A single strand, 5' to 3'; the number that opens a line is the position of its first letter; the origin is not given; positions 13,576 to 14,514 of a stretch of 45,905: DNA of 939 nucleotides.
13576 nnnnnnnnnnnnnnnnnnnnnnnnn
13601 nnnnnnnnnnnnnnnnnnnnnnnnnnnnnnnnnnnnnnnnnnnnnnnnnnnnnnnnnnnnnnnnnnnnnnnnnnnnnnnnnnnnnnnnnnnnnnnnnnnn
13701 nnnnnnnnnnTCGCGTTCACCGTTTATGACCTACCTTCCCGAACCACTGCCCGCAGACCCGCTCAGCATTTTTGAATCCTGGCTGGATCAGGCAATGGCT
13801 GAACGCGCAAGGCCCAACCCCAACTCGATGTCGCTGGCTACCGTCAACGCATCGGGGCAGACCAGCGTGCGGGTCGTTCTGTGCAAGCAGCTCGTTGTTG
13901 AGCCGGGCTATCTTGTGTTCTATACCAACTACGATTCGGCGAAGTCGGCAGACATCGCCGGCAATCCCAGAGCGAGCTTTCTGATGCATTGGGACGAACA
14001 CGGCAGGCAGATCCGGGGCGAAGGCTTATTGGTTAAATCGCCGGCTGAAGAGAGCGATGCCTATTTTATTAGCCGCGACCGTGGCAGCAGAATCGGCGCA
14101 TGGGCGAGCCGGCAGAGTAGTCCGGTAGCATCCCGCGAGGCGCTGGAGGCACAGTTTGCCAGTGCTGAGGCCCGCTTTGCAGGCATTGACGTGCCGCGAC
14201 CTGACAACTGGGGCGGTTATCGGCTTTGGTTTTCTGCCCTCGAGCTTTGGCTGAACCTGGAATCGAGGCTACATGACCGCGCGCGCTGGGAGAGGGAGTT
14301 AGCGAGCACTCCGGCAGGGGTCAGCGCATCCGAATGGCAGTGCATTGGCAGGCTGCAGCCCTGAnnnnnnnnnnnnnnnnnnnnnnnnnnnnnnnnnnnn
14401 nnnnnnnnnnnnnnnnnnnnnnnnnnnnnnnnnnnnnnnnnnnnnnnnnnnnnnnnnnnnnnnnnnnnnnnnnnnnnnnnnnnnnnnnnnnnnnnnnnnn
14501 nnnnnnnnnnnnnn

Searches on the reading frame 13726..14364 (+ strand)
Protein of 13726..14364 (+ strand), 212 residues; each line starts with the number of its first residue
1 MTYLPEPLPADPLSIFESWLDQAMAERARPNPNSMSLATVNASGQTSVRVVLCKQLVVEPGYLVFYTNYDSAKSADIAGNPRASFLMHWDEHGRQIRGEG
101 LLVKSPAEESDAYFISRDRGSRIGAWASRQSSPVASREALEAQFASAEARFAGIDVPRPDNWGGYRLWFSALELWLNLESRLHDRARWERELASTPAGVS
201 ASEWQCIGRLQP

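Call 7: search_protein_families(library=ncbifam, proteins=[window:13726-14364:+])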
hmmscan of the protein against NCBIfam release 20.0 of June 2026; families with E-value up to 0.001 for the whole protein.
window:13726-14364:+ (212 aa): 5 families
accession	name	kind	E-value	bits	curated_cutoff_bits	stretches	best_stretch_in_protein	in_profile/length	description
NF004231.0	PRK05679.1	subfamily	1.3e-62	211.1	129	1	8-191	22-202/213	pyridoxal 5'-phosphate synthase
TIGR00558.3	pdxH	equivalog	1.4e-60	204.2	180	1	11-191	1-178/190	pyridoxamine 5'-phosphate oxidase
NF038138.1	phena_PhzG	equivalog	1.2e-39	136.2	270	1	9-192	17-195/206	phenazine biosynthesis FMN-dependent oxidase PhzG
TIGR03618.1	Rv1155_F420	subfamily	0.00022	21.4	79.05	1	31-99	7-77/127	TIGR03618 family F420-dependent PPOX class oxidoreductase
TIGR04026.2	PPOX_FMN_cyano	equivalog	0.00043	20.2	220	1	18-111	6-100/191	Npun_F5749 family FMN-dependent PPOX-type flavoprotein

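Call 8: find_related_loci(query=window:13726-14364:+, collection=genome_contigs, flank=4000)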
Query window:13726-14364:+ (212 aa) in genome_contigs; peptide patterns used: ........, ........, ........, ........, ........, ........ (x = any residue, [..] = any of these).
313 stretches matched a pattern; 249 encode a relative of the query (tblastn E <= 1e-3); the best 80 are kept; 80 distinct loci.
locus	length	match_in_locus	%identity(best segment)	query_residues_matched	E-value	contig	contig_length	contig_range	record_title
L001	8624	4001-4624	55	3-212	1e-71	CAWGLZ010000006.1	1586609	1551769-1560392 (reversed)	MAG: uncultured Gammaproteobacteria bacterium isolate MFD09779.bin.1.284 genome assembly, contig: contig_6257, whole gen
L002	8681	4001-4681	52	3-212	4e-71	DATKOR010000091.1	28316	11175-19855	MAG TPA_asm: Steroidobacteraceae bacterium isolate SMAG_U14769 k141_342858, whole genome shotgun sequence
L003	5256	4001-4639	51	4-212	4e-70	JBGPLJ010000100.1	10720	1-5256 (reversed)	MAG: Steroidobacteraceae bacterium isolate OBJ_0618_7090110_265 k141_3133124_length_10720_cov_13.0103, whole genome shot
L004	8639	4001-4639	55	4-212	1e-69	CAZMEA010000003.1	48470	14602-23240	MAG TPA_asm: uncultured Woeseiaceae bacterium isolate SRP135972_co2_84 genome assembly, contig: NODE_240_length_48470_co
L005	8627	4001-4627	53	4-212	3e-69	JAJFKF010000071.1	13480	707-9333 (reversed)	MAG: Gammaproteobacteria bacterium isolate OFTM314 OFTM314_70, whole genome shotgun sequence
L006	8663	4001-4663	52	4-212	3e-68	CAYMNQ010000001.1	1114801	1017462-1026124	MAG TPA_asm: uncultured Phycisphaeraceae bacterium isolate SRP287051_co1_63 genome assembly, contig: NODE_4_length_11148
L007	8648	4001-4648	53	4-212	8e-68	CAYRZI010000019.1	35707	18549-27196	MAG TPA_asm: uncultured Woeseiaceae bacterium isolate SRP141376_co4_177 genome assembly, contig: NODE_2100_length_35707_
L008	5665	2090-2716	55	4-212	1e-67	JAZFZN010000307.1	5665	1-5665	MAG: Gammaproteobacteria bacterium isolate MT6bin.26 MT6bin.26_307, whole genome shotgun sequence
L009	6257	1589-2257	50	4-212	1e-67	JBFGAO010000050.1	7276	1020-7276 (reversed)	MAG: Steroidobacteraceae bacterium isolate Mix_sand01.2020.11.Z.10 k141_1638535_length_7276_cov_17.9821, whole genome sh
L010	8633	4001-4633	50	11-212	7e-67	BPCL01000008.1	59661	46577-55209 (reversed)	MAG: Woeseia sp. CM1_200m.P17 DNA, sequence08, whole genome shotgun sequence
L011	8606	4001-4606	54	4-192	7e-67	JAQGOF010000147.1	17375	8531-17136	MAG: Gammaproteobacteria bacterium isolate RYN_606 scaffold_563674, whole genome shotgun sequence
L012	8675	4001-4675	51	4-211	8e-67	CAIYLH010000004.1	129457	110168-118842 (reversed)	MAG: uncultured proteobacterium isolate MJ-2014_bin-0272 genome assembly, contig: bin-0272:004/139, whole genome shotgun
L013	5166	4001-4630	53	4-212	3e-66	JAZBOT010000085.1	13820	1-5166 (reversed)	MAG: Gammaproteobacteria bacterium isolate bin.556 k117_4192376, whole genome shotgun sequence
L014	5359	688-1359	50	4-212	2e-66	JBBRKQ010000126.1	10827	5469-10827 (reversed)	MAG: Phycisphaerales bacterium isolate La1_concoct.041 LA1C_C.041_k141_678255L_10827_cov_16.8529, whole genome shotgun s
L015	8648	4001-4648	52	4-212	2e-66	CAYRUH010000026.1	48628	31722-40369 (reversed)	MAG TPA_asm: uncultured Woeseiaceae bacterium isolate SRP141376_co3_266 genome assembly, contig: NODE_1735_length_48628_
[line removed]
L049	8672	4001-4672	48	3-212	6e-64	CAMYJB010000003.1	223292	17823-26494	MAG: uncultured Woeseiaceae bacterium isolate ES_Gamma_089 genome assembly, contig: scaffold_16, whole genome shotgun se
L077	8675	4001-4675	52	1-212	3e-62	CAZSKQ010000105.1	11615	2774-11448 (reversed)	MAG TPA_asm: uncultured Woeseiaceae bacterium isolate SRP263527_co2_168 genome assembly, contig: NODE_4971_length_11615_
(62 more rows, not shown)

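Call 10: find_encoding_contigs(protein=window:13726-14364:+, flank=3000, max_places=10)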
Protein window:13726-14364:+ (212 aa): no gene with exactly this product is on record in the collection.

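Call 14: find_homologous_proteins(query=window:13726-14364:+, max_evalue=1e-30)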
Query window:13726-14364:+ (212 aa): 7046 proteins with E <= 1e-30 among 8000 candidates; the best 120 are listed.
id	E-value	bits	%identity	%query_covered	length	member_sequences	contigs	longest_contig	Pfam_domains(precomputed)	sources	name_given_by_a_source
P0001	2.7e-138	477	100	100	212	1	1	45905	PF10590.15,PF01243.28,PF12766.14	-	-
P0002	7.5e-96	338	69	100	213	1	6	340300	PF10590.15,PF01243.28,PF12766.14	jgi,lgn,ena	-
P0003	2.3e-94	333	68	100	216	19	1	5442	PF10590.15,PF01243.28,PF12766.14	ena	-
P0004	5.8e-94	332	69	100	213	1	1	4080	PF10590.15,PF01243.28,PF12766.14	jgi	jgi:pyridoxamine 5'-phosphate oxidase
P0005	3.6e-92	326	68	100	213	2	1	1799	PF10590.15,PF01243.28,PF12766.14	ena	-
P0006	9.3e-92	325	66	100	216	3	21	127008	PF10590.15,PF01243.28,PF12766.14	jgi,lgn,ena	jgi:pyridoxamine 5'-phosphate oxidase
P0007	4.4e-90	319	66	100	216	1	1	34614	PF10590.15,PF01243.28,PF12766.14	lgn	-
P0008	6.2e-88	312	66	99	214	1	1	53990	PF10590.15,PF01243.28,PF12766.14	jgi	-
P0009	9.9e-86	305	63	100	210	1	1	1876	PF10590.15,PF01243.28,PF12766.14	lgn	-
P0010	2.0e-82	294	65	94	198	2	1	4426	PF10590.15,PF01243.28,PF12766.14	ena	-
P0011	1.8e-81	291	62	99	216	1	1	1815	PF10590.15,PF01243.28,PF12766.14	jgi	jgi:pyridoxamine 5'-phosphate oxidase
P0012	4.5e-77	277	65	94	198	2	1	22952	PF10590.15,PF01243.28,PF12766.14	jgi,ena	-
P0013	1.3e-71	259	56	100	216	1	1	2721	PF10590.15,PF01243.28,PF12766.14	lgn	-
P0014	6.6e-70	253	54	100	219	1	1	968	PF10590.15,PF01243.28,PF12766.14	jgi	jgi:pyridoxamine 5'-phosphate oxidase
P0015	1.1e-68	249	56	100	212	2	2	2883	PF10590.15,PF01243.28,PF12766.14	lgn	-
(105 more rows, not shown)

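Call 15: find_encoding_contigs(protein=P0002, flank=5000, max_places=6)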
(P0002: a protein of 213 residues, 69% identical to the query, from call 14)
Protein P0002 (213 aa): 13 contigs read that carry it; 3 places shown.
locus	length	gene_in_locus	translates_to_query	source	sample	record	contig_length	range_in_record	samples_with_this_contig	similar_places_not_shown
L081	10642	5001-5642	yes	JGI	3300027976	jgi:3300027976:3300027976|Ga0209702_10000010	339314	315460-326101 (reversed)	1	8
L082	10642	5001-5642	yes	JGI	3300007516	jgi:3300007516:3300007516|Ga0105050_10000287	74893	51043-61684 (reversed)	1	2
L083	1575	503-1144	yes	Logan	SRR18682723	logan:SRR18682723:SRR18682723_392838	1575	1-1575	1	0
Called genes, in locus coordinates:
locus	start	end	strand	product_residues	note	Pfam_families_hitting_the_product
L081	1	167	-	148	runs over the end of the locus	PF04519:Bactofilin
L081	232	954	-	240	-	PF20567:DUF6776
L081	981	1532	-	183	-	PF00293:NUDIX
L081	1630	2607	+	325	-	PF01032:FecCD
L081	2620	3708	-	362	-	PF01817:CM_2, PF02153:PDH_N, PF20463:PDH_C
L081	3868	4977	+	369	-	PF08240:ADH_N, PF00107:ADH_zinc_N, PF13602:ADH_zinc_N_2 (weak)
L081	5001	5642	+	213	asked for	PF01243:PNPOx_N, PF12766:Pyridox_oxase_2 (weak), PF10590:PNP_phzG_C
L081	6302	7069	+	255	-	PF00005:ABC_tran, PF02463:SMC_N (weak), PF13304:AAA_21 (weak)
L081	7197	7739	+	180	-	PF01923:Cob_adeno_trans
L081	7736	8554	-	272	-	PF01497:Peripla_BP_2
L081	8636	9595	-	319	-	PF03186:CobD_Cbib, PF17113:AmpE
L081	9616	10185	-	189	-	PF01510:Amidase_2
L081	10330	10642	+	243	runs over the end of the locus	PF20260:PUA_4, PF04452:Methyltrans_RNA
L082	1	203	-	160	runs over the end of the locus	PF04519:Bactofilin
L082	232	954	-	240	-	PF20567:DUF6776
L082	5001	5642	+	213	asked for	PF01243:PNPOx_N, PF12766:Pyridox_oxase_2 (weak), PF10590:PNP_phzG_C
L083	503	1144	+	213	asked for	PF01243:PNPOx_N, PF12766:Pyridox_oxase_2 (weak), PF10590:PNP_phzG_C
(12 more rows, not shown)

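Call 16: find_encoding_contigs(protein=P0006, flank=5000, max_places=6)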
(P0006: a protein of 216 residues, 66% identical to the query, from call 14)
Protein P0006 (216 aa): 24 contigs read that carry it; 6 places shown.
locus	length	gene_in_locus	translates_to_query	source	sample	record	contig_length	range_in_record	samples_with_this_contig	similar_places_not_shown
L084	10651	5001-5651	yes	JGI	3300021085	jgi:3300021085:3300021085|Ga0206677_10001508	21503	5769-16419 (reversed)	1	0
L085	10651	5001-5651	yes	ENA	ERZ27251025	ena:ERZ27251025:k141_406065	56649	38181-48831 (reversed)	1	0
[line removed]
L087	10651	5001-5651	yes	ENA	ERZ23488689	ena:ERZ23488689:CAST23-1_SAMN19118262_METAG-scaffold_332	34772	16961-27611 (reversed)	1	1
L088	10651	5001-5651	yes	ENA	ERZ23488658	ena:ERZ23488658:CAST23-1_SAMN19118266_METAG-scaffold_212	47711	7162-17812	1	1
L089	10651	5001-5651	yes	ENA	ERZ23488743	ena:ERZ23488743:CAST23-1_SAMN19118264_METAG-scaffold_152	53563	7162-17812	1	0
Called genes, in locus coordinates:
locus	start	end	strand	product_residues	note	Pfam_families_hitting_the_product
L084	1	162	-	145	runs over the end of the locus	PF04519:Bactofilin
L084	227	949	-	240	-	PF20567:DUF6776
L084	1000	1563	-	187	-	PF00293:NUDIX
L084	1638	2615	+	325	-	PF01032:FecCD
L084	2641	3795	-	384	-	PF01817:CM_2, PF02153:PDH_N (weak), PF20463:PDH_C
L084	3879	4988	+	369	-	PF08240:ADH_N, PF00107:ADH_zinc_N, PF13602:ADH_zinc_N_2 (weak)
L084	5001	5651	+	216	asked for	PF01243:PNPOx_N, PF12766:Pyridox_oxase_2 (weak), PF10590:PNP_phzG_C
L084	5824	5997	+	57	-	-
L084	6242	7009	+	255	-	PF00005:ABC_tran, PF02463:SMC_N (faint), PF13304:AAA_21 (faint)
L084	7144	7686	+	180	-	PF01923:Cob_adeno_trans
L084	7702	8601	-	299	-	PF01497:Peripla_BP_2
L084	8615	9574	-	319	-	PF03186:CobD_Cbib, PF17113:AmpE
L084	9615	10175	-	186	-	PF01510:Amidase_2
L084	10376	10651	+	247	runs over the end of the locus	PF20260:PUA_4 (weak), PF04452:Methyltrans_RNA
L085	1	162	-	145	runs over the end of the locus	PF04519:Bactofilin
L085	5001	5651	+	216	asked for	PF01243:PNPOx_N, PF12766:Pyridox_oxase_2 (weak), PF10590:PNP_phzG_C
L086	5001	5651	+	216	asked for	PF01243:PNPOx_N, PF12766:Pyridox_oxase_2 (weak), PF10590:PNP_phzG_C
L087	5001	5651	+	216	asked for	PF01243:PNPOx_N, PF12766:Pyridox_oxase_2 (weak), PF10590:PNP_phzG_C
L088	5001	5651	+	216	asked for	PF01243:PNPOx_N, PF12766:Pyridox_oxase_2 (weak), PF10590:PNP_phzG_C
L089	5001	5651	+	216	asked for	PF01243:PNPOx_N, PF12766:Pyridox_oxase_2 (weak), PF10590:PNP_phzG_C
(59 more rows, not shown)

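Call 21: find_encoding_contigs(protein=P0007, flank=5000, max_places=3)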
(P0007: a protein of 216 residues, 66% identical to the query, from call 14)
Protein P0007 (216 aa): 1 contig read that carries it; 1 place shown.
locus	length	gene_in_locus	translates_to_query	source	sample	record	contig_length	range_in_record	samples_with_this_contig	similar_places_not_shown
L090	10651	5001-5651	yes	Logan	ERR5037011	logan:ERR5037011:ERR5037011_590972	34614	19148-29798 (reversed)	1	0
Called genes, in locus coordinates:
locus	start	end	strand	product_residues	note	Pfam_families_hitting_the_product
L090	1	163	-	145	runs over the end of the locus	PF04519:Bactofilin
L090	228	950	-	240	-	PF20567:DUF6776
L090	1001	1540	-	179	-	PF00293:NUDIX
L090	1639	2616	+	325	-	PF01032:FecCD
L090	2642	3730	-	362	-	PF01817:CM_2, PF02153:PDH_N (weak), PF20463:PDH_C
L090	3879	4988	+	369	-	PF08240:ADH_N, PF00107:ADH_zinc_N, PF13602:ADH_zinc_N_2 (weak)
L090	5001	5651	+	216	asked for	PF01243:PNPOx_N, PF12766:Pyridox_oxase_2 (weak), PF10590:PNP_phzG_C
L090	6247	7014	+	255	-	PF00005:ABC_tran, PF02463:SMC_N (faint), PF13304:AAA_21 (faint)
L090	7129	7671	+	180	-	PF01923:Cob_adeno_trans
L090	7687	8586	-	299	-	PF01497:Peripla_BP_2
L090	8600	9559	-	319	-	PF03186:CobD_Cbib, PF17113:AmpE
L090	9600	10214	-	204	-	PF01510:Amidase_2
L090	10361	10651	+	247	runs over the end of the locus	PF20260:PUA_4 (weak), PF04452:Methyltrans_RNA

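Call 22: find_encoding_contigs(protein=P0008, flank=5000, max_places=3)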
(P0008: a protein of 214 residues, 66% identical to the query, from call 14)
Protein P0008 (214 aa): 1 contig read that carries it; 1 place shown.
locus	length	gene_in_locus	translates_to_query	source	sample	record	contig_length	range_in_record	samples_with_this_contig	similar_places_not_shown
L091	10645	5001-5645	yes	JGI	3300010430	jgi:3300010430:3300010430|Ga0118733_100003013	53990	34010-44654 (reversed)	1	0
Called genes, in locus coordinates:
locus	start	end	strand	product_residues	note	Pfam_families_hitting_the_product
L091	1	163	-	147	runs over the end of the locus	PF04519:Bactofilin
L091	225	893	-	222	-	PF20567:DUF6776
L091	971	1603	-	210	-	PF00293:NUDIX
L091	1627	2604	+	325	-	PF01032:FecCD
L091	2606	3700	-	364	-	PF01817:CM_2, PF02153:PDH_N, PF20463:PDH_C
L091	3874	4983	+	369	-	PF08240:ADH_N, PF00107:ADH_zinc_N, PF13602:ADH_zinc_N_2 (weak)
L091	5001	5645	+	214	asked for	PF12766:Pyridox_oxase_2 (weak), PF01243:PNPOx_N, PF10590:PNP_phzG_C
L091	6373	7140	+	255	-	PF02463:SMC_N (weak), PF00005:ABC_tran, PF13304:AAA_21 (faint)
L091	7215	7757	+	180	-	PF01923:Cob_adeno_trans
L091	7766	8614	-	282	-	PF01497:Peripla_BP_2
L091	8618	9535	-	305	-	PF03186:CobD_Cbib, PF17113:AmpE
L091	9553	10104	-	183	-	PF01510:Amidase_2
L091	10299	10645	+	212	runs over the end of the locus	PF04452:Methyltrans_RNA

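Call 23: find_encoding_contigs(protein=P0012, flank=5000, max_places=3)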
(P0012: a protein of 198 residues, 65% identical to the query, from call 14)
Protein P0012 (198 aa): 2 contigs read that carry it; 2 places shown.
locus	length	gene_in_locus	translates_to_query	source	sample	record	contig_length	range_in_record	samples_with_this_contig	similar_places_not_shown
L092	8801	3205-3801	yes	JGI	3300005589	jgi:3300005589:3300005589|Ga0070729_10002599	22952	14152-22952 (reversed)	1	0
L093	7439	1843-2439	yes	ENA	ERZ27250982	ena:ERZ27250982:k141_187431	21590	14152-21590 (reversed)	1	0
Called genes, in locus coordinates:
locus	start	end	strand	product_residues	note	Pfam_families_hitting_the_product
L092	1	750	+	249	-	?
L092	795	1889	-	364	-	PF01817:CM_2, PF02153:PDH_N, PF20463:PDH_C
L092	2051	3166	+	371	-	PF08240:ADH_N, PF00107:ADH_zinc_N, PF13602:ADH_zinc_N_2 (weak)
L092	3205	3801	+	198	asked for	PF12766:Pyridox_oxase_2 (weak), PF01243:PNPOx_N, PF10590:PNP_phzG_C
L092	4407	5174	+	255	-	PF00005:ABC_tran, PF13304:AAA_21 (faint)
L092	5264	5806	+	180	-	PF01923:Cob_adeno_trans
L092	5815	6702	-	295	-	PF01497:Peripla_BP_2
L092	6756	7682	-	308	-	PF03186:CobD_Cbib, PF17113:AmpE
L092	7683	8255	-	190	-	PF01510:Amidase_2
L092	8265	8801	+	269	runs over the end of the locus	PF20260:PUA_4, PF04452:Methyltrans_RNA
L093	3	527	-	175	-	?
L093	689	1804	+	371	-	PF08240:ADH_N, PF00107:ADH_zinc_N, PF13602:ADH_zinc_N_2 (weak)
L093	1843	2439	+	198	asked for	PF12766:Pyridox_oxase_2 (weak), PF01243:PNPOx_N, PF10590:PNP_phzG_C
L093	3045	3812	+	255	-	PF00005:ABC_tran, PF13304:AAA_21 (faint)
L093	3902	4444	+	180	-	PF01923:Cob_adeno_trans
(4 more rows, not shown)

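Call 36: search_protein_families(library=pfam, max_evalue=0.00001, proteins=[L028:4670-6742:+, L028:7212-7997:+, L028:2354-3949:+, L028:1156-2475:-])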
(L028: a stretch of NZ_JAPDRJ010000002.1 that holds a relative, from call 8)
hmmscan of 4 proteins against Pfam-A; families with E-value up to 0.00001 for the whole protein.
L028:4670-6742:+ (690 aa): 3 families
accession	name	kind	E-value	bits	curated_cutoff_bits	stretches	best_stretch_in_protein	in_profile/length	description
PF07676.18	PD40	-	1e-14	54.5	20.9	1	158-192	2-37/38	WD40-like Beta Propeller Repeat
PF07969.17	Amidohydro_3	-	2.7e-08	34.2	29.7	1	570-634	402-469/472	Amidohydrolase family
PF01979.26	Amidohydro_1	-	1.5e-06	28.2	25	1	568-634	275-343/345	Amidohydrolase family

L028:7212-7997:+ (261 aa): 0 families

L028:2354-3949:+ (531 aa): 1 family
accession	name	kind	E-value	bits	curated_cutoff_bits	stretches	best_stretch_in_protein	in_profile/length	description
PF01019.26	G_glu_transpept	-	6.4e-85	286.3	27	1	19-461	2-465/512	Gamma-glutamyltranspeptidase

L028:1156-2475:- (439 aa): 0 families

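Call 67: search_protein_families(library=pfam, max_evalue=0.001, proteins=[L049:7364-8209:+, L049:7433-8149:-, L028:7133-8065:+, L028:7083-7778:-, L077:7242-7877:-, L077:7849-8463:+, L049:4869-6887:+])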
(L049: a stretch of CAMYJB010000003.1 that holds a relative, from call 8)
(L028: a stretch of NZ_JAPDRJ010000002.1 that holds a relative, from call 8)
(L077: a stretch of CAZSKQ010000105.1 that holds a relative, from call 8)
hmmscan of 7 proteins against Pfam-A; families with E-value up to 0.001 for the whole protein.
L049:7364-8209:+ (281 aa): 1 family
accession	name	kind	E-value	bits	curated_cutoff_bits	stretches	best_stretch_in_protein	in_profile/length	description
PF05975.17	EcsB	-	0.00075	19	30.7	0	30-70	301-340/383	Bacterial ABC transporter protein EcsB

L049:7433-8149:- (238 aa): 0 families

L028:7133-8065:+ (310 aa): 0 families

L028:7083-7778:- (231 aa): 0 families

L077:7242-7877:- (211 aa): 0 families

L077:7849-8463:+ (204 aa): 0 families

L049:4869-6887:+ (672 aa): 5 families
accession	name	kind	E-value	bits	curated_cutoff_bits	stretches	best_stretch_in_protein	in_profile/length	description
PF07676.18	PD40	-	1.1e-22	79.8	20.9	2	150-177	3-30/38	WD40-like Beta Propeller Repeat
PF01979.26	Amidohydro_1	-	3.5e-11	43.4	25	1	572-638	265-343/345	Amidohydrolase family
PF07969.17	Amidohydro_3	-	8.3e-08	32.6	29.7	1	579-638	407-469/472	Amidohydrolase family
PF00930.27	DPPIV_N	-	4e-05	23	22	0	82-153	8-80/354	Dipeptidyl peptidase IV (DPP IV) N-terminal region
PF25174.1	Beta-prop_THOC3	-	6.4e-05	22.5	305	1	116-219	52-150/272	THOC3 beta-propeller domain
